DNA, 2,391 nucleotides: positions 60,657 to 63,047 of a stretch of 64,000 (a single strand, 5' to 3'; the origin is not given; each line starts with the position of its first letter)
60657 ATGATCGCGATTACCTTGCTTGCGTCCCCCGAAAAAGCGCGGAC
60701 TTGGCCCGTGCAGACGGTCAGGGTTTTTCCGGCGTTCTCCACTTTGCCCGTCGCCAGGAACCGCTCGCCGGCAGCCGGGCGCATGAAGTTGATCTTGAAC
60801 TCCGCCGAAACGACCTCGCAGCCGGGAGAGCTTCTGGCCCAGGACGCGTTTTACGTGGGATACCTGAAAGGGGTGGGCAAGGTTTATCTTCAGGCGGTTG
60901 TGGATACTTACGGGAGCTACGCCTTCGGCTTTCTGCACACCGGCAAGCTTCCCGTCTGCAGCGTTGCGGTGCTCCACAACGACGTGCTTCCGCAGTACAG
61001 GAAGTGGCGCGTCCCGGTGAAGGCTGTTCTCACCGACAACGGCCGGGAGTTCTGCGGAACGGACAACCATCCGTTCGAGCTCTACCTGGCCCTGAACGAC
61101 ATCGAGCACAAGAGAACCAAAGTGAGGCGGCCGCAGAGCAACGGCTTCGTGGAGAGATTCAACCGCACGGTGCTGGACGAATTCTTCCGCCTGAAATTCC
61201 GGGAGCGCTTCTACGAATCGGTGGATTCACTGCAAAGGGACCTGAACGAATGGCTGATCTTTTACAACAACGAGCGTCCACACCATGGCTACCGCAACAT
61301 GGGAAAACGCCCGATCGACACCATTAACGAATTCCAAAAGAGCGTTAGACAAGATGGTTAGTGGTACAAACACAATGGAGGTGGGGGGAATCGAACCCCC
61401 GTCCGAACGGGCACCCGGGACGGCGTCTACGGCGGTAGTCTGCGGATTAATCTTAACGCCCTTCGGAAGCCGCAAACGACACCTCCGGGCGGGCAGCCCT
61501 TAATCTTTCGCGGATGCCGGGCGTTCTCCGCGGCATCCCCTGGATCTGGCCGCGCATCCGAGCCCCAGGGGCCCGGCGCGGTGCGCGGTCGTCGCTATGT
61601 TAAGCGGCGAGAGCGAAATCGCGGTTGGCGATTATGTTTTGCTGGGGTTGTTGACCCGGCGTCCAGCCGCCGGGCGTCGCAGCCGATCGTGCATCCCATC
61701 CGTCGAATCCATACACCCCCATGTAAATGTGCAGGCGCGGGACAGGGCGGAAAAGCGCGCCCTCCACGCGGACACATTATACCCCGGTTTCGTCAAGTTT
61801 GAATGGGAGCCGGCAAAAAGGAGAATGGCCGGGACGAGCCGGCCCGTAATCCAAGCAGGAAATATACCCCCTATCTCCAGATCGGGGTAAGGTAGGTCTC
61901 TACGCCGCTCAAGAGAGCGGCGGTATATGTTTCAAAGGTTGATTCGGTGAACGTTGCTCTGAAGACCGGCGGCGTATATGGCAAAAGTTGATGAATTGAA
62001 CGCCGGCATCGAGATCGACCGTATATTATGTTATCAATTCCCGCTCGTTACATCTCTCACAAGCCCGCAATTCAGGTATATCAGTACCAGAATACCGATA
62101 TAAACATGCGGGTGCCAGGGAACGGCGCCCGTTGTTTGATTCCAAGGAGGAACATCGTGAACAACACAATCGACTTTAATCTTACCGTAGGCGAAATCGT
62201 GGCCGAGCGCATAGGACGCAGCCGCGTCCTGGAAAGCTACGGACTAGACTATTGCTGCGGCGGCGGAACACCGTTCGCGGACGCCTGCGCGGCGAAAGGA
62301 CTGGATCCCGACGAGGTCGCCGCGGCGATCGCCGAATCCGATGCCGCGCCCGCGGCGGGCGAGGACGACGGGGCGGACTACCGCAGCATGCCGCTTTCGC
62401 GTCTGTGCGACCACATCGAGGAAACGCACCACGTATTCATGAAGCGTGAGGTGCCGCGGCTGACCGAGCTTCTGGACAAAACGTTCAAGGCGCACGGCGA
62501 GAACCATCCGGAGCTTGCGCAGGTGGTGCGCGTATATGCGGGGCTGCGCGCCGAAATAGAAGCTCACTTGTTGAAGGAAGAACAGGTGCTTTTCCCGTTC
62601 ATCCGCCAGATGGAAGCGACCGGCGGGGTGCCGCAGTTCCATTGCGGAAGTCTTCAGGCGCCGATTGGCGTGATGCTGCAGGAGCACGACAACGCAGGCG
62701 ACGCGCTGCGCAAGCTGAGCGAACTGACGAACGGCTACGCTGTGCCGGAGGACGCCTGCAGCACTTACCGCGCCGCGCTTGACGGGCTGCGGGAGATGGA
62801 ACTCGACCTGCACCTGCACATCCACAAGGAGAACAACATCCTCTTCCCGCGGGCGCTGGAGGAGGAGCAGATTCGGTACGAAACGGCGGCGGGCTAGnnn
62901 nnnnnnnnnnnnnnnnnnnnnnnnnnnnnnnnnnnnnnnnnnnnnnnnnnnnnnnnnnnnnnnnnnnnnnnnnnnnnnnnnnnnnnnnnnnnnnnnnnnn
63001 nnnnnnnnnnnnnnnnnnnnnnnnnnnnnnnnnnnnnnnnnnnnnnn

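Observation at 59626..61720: Decayed genomic island at the tmRNA (ssrA) 3' end: truncated IS481-like transposase, HEPN/MNT toxin-antitoxin pair and VOC-gene fragment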

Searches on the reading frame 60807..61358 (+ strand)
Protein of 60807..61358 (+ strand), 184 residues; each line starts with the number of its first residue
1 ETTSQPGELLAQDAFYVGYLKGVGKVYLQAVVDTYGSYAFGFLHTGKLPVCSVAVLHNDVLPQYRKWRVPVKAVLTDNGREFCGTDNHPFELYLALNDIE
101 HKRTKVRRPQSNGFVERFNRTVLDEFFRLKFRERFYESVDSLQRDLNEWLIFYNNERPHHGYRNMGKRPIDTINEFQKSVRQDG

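Call 19: find_homologous_proteins(query=window:60816-61358:+, max_evalue=1e-20)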
Query seq(181 aa) (181 aa): 1317 proteins with E <= 1e-20 among 1390 candidates; the best 120 are listed.
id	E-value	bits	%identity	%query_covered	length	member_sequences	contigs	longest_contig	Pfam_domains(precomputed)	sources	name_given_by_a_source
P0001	4.2e-121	420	100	100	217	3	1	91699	PF00665.33,PF13683.13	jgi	-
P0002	5.6e-91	322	76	100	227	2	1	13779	PF00665.33,PF13683.13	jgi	jgi:transposase InsO family protein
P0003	1.0e-88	314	72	99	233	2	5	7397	PF00665.33,PF13683.13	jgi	jgi:transposase InsO family protein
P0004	1.6e-88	313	72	100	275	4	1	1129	PF00665.33,PF13683.13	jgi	-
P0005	1.9e-88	313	75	98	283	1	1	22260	PF00665.33,PF13683.13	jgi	jgi:transposase InsO family protein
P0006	3.7e-88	312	71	100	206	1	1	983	PF00665.33,PF13683.13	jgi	jgi:transposase InsO family protein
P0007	1.6e-87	310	72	100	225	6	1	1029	PF00665.33,PF13683.13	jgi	-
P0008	4.2e-87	309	73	99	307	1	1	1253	PF00665.33,PF01498.25,PF13683.13,PF13565.13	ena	-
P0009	9.3e-86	305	73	96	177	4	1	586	PF00665.33,PF13683.13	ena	-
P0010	1.2e-85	304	71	99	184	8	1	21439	PF00665.33,PF13683.13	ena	-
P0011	1.5e-85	304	72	99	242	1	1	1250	PF00665.33,PF13683.13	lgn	-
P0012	1.7e-85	304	74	97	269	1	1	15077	PF00665.33,PF13683.13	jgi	jgi:transposase InsO family protein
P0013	2.2e-85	303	72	99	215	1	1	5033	PF00665.33,PF13683.13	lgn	-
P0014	2.3e-85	303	72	97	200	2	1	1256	PF00665.33,PF13683.13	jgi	jgi:transposase InsO family protein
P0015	2.3e-85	303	70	100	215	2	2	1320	PF00665.33,PF13683.13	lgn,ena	-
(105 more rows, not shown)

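Call 29: search_dna_similar(query=window:60807-61358:+, collection=plasmids, mode=protein, max_evalue=1e-40, max_rows=25)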
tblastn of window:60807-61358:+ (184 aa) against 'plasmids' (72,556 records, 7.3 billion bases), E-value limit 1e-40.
Records with a match: 490; places in all: 672; records where one place covers at least 80% of the query: 489.
Best place of each record, by identity: <60% 490.
By first word of the organism name: Salmonella 150; Burkholderia 82; Piscirickettsia 66; Escherichia 57; Vibrio 22; Serratia 15; Klebsiella 14; Leptospira 11; Phaeobacter 10; Arsenophonus 6; and 33 more.
By predicted mobility (MOB-suite, as given by PLSDB): conjugative 250; non-mobilizable 148; mobilizable 92.
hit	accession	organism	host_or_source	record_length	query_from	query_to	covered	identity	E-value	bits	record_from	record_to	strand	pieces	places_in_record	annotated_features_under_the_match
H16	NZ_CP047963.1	Aeromonas media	cell culture,hospital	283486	7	169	89%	57.3%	3e-54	191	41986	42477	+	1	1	IS481-like element ISAs19 family transposase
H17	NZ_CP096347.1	Providencia sp. PROV080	Clinical or host-associated ...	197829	7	169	89%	57.3%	3e-54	191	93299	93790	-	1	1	IS481-like element ISAs19 family transposase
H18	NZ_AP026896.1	Aeromonas caviae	Microbe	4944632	7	169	89%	57.3%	5e-54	191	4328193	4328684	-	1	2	none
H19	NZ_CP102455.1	Aeromonas sp. BC14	culture,river water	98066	7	169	89%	54.9%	4e-49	176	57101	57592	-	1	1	none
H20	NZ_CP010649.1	Phaeobacter piscinae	cell culture,fish aquaculture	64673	3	175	94%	50.0%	3e-52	186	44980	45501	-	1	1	IS481 family transposase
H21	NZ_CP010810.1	Phaeobacter piscinae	cell culture,cleaning system aquaculture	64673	3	175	94%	50.0%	3e-52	186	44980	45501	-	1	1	IS481 family transposase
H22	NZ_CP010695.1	Phaeobacter piscinae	cell culture,fish aquaculture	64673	3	175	94%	50.0%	3e-52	186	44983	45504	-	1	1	IS481 family transposase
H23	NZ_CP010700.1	Phaeobacter inhibens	cell culture,cleaning system aquaculture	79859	3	175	94%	50.0%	3e-52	186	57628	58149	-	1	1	IS481 family transposase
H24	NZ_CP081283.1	Phaeobacter inhibens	-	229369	3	175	94%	49.4%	1e-52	187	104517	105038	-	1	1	IS481 family transposase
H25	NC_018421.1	Phaeobacter inhibens 2.10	-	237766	3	175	94%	49.4%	1e-52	187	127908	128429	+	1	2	IS481 family transposase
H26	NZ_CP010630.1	Phaeobacter inhibens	cell culture,clam larvae aquaculture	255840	3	175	94%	49.4%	1e-52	187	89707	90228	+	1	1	IS481 family transposase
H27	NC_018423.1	Phaeobacter inhibens 2.10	-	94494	3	175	94%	49.4%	2e-52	186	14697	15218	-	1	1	IS481 family transposase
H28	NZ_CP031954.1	Phaeobacter inhibens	-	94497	3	175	94%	49.4%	2e-52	186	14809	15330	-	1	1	IS481 family transposase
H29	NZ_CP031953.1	Phaeobacter inhibens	-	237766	3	175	94%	49.4%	2e-52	186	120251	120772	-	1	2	IS481 family transposase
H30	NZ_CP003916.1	Advenella mimigardefordensis DPN7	-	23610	3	175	94%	49.4%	2e-51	183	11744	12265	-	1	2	IS481 family transposase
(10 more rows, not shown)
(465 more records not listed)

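Call 30: find_encoding_contigs(protein=P0002, flank=6000, max_places=3)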
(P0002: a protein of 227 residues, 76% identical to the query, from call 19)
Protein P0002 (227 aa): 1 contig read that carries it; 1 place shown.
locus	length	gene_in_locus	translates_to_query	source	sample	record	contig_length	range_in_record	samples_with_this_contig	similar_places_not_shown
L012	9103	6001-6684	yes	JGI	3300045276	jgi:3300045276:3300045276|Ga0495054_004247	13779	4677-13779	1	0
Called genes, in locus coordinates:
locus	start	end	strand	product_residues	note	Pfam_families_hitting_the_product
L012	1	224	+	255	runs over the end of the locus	-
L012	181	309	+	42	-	-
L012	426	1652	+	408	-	PF00872:Transposase_mut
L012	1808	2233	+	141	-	-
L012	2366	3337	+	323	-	-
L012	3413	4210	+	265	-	-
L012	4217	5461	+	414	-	-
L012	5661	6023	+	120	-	PF13384:HTH_23 (weak), PF13518:HTH_28, PF13551:HTH_29, PF13565:HTH_32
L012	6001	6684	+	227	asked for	PF00665:rve, PF13683:rve_3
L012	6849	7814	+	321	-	PF00535:Glycos_transf_2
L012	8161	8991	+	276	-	-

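Call 31: find_encoding_contigs(protein=P0005, flank=6000, max_places=3)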
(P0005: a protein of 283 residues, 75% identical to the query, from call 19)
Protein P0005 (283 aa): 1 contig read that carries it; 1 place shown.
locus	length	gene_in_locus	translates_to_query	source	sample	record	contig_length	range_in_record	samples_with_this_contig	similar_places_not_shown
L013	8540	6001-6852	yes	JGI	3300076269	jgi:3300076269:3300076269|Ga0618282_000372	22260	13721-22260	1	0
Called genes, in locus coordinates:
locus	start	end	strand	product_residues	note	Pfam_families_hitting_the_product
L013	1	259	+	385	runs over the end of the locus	-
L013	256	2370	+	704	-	PF01935:DUF87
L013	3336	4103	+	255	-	-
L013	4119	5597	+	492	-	-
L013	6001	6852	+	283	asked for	PF00665:rve (weak), PF13683:rve_3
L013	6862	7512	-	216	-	-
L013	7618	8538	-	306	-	?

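Call 49: find_encoding_contigs(protein=P0258, flank=5000, max_places=6)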
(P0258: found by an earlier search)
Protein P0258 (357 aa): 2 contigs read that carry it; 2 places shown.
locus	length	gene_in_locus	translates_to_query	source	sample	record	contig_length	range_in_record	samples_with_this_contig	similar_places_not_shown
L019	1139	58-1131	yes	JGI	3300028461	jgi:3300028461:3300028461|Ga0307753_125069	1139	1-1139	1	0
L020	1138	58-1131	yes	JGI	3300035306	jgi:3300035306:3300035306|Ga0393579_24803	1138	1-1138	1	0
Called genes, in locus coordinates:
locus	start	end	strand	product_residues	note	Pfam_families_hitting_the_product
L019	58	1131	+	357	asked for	PF13384:HTH_23 (weak), PF13518:HTH_28, PF13551:HTH_29 (weak), PF13565:HTH_32, PF00665:rve, PF13683:rve_3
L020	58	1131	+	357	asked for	PF13384:HTH_23 (weak), PF13518:HTH_28, PF13551:HTH_29 (weak), PF13565:HTH_32, PF00665:rve, PF13683:rve_3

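Call 53: search_solved_structures(query=P0263, max_evalue=0.01, show_alignments=2)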
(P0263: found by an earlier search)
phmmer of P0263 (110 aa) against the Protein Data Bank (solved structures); distinct sequences matched with E-value up to 0.01: 3.
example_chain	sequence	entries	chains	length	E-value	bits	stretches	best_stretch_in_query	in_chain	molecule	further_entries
1wot_A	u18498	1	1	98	0.00014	25.5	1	25-63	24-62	PUTATIVE MINIMAL NUCLEOTIDYLTRANSFERASE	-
9xbd_E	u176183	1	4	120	0.0065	20.2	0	26-53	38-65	Nucleotidyltransferase domain-containing protein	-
7uy4_A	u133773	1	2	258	0.008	19.9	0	7-73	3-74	Aminoglycoside (3'') (9) adenylyltransferase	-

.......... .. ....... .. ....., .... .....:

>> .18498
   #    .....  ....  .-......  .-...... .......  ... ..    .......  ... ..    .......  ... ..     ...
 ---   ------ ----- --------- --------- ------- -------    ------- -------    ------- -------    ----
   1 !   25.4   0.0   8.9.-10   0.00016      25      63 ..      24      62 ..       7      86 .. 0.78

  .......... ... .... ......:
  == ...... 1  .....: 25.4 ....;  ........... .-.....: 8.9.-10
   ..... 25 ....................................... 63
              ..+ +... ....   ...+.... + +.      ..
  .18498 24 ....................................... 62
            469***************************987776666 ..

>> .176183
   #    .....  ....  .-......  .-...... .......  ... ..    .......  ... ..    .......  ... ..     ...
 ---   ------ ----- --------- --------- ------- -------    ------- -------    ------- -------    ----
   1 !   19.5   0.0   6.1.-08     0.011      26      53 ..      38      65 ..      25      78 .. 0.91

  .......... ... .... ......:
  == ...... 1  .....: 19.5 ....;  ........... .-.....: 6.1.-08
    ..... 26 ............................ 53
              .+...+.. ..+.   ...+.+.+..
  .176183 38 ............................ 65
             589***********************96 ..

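Call 54: search_protein_families(library=padloc, proteins=[P0263], max_evalue=0.01)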
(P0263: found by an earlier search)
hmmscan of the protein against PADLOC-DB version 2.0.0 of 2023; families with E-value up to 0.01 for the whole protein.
P0263 (110 aa): 9 families
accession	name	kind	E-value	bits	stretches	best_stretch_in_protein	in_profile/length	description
PDLC04903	PDC-S09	-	3.1e-12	44.7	1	28-106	28-107/108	-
PDLC04904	PDC-S09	-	3.9e-09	34.6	1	7-56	6-55/104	-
PDLC04902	PDC-S09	-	7.1e-09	33.9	1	17-57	12-52/97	-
PDLC04907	PDC-S09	-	1.5e-08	32.7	1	6-59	7-60/114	-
PDLC04906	PDC-S09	-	1.3e-06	26.7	1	6-68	4-66/98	-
PDLC04905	PDC-S09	-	0.00012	20.4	1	16-57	11-53/101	-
PDLC04368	PDC-M05A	-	0.00054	17.8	1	30-53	111-134/201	-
PDLC04778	PDC-M70A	-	0.00056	17.3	1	10-57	33-77/355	-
PDLC04369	PDC-M05A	-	0.00085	17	1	14-51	93-128/201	-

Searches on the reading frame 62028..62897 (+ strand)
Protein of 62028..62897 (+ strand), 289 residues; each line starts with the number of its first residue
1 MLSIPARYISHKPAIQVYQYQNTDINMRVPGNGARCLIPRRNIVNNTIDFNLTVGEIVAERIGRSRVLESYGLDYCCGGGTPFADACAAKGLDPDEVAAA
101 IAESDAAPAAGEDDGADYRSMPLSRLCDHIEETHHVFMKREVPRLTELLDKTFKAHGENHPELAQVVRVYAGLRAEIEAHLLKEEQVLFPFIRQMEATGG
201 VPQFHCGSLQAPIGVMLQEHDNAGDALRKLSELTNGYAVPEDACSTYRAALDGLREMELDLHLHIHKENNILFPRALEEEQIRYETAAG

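Call 4: search_protein_families(library=pfam, proteins=[window:62028-62897:+], max_evalue=0.01)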
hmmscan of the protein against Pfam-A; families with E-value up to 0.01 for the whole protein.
window:62028-62897:+ (289 aa): 2 families
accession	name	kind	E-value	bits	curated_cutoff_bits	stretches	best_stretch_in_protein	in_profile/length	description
PF04405.19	ScdA_N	-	7e-19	67.7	32.5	1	52-103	3-54/56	Domain of Unknown function (DUF542)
PF01814.28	Hemerythrin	-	4.2e-18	66.5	25.3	1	132-276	7-127/127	Hemerythrin HHE cation binding domain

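Call 21: find_homologous_proteins(query=window:62157-62894:+, max_evalue=1e-30)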
Query window:62157-62894:+ (246 aa): 7043 proteins with E <= 1e-30 among 8000 candidates; the best 120 are listed.
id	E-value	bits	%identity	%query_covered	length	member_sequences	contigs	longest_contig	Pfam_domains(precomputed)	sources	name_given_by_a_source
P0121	7.7e-162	555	100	100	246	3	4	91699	PF01814.29,PF04405.20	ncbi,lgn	ncbi:MAG: iron-sulfur cluster repair di-iron protein [bacterium]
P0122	1.0e-104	368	68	97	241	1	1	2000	PF01814.29,PF04405.20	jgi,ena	-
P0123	8.5e-96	338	65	96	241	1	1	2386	PF01814.29,PF04405.20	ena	-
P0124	5.1e-95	336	65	96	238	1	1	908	PF01814.29,PF04405.20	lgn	-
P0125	1.7e-89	318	62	96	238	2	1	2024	PF01814.29,PF04405.20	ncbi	-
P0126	3.0e-87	310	60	96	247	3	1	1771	PF01814.29,PF04405.20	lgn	-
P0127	1.3e-85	305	56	100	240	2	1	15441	PF01814.29,PF04405.20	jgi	-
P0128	4.6e-85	303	61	96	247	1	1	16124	PF01814.29,PF04405.20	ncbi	-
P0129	9.1e-85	302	56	98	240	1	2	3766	PF01814.29,PF04405.20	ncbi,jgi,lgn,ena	jgi:regulator of cell morphogenesis and NO signaling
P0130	9.9e-85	302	57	96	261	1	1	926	PF01814.29,PF04405.20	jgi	jgi:regulator of cell morphogenesis and NO signaling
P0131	2.7e-84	301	56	100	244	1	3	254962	PF01814.29,PF04405.20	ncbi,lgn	-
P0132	2.8e-84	301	58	96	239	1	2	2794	PF01814.29,PF04405.20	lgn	-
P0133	9.2e-84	299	56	98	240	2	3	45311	PF01814.29,PF04405.20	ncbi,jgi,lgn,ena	-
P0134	4.2e-83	297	55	97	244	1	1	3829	PF01814.29,PF04405.20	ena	-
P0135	4.7e-83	297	57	96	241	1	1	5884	PF01814.29,PF04405.20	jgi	jgi:regulator of cell morphogenesis and NO signaling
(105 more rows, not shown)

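Call 23: find_encoding_contigs(protein=P0128, flank=10000, max_places=3)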
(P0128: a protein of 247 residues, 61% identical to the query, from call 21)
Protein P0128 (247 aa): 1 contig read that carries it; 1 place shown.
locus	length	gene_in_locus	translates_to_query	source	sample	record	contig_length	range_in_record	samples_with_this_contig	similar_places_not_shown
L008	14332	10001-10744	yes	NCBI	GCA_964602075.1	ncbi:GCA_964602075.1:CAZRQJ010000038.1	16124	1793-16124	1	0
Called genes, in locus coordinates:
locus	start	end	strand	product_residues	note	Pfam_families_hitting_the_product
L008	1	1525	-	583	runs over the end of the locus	PF01368:DHH, PF02272:DHHA1, PF17768:RecJ_OB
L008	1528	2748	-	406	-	PF02355:SecD_SecF_C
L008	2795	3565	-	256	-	PF22599:SecDF_P1_head, PF02355:SecD_SecF_C, PF03176:MMPL (weak)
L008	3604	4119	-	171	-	PF21760:SecD_1st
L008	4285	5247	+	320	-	-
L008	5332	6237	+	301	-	PF06977:SdiA-regulated (weak), PF13449:Phytase-like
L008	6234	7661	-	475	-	PF03062:MBOAT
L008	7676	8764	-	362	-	-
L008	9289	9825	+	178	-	PF00156:Pribosyltran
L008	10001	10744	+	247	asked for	PF04405:ScdA_N, PF01814:Hemerythrin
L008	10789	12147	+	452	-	PF01743:PolyA_pol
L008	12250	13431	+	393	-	PF00155:Aminotran_1_2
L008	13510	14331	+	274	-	?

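Call 24: find_encoding_contigs(protein=P0122, flank=10000, max_places=3)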
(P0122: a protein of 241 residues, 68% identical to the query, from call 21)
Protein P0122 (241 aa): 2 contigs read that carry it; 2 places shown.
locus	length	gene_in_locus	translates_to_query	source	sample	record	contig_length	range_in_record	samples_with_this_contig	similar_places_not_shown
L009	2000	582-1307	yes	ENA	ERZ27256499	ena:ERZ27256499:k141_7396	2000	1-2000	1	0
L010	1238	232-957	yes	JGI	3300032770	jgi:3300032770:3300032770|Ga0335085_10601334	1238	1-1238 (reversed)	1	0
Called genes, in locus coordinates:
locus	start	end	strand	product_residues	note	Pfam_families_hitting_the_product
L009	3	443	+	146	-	?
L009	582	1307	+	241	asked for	PF04405:ScdA_N, PF01814:Hemerythrin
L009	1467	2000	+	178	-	?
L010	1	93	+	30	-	?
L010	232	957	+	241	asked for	PF04405:ScdA_N, PF01814:Hemerythrin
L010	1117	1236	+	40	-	?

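Call 25: find_encoding_contigs(protein=P0123, flank=10000, max_places=3)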
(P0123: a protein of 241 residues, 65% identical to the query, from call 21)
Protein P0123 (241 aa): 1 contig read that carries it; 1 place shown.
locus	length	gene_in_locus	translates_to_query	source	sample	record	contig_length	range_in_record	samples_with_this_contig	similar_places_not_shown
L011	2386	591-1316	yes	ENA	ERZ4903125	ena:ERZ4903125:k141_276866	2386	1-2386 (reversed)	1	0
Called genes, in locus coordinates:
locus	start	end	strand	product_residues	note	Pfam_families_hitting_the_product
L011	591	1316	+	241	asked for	PF04405:ScdA_N, PF01814:Hemerythrin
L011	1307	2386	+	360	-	?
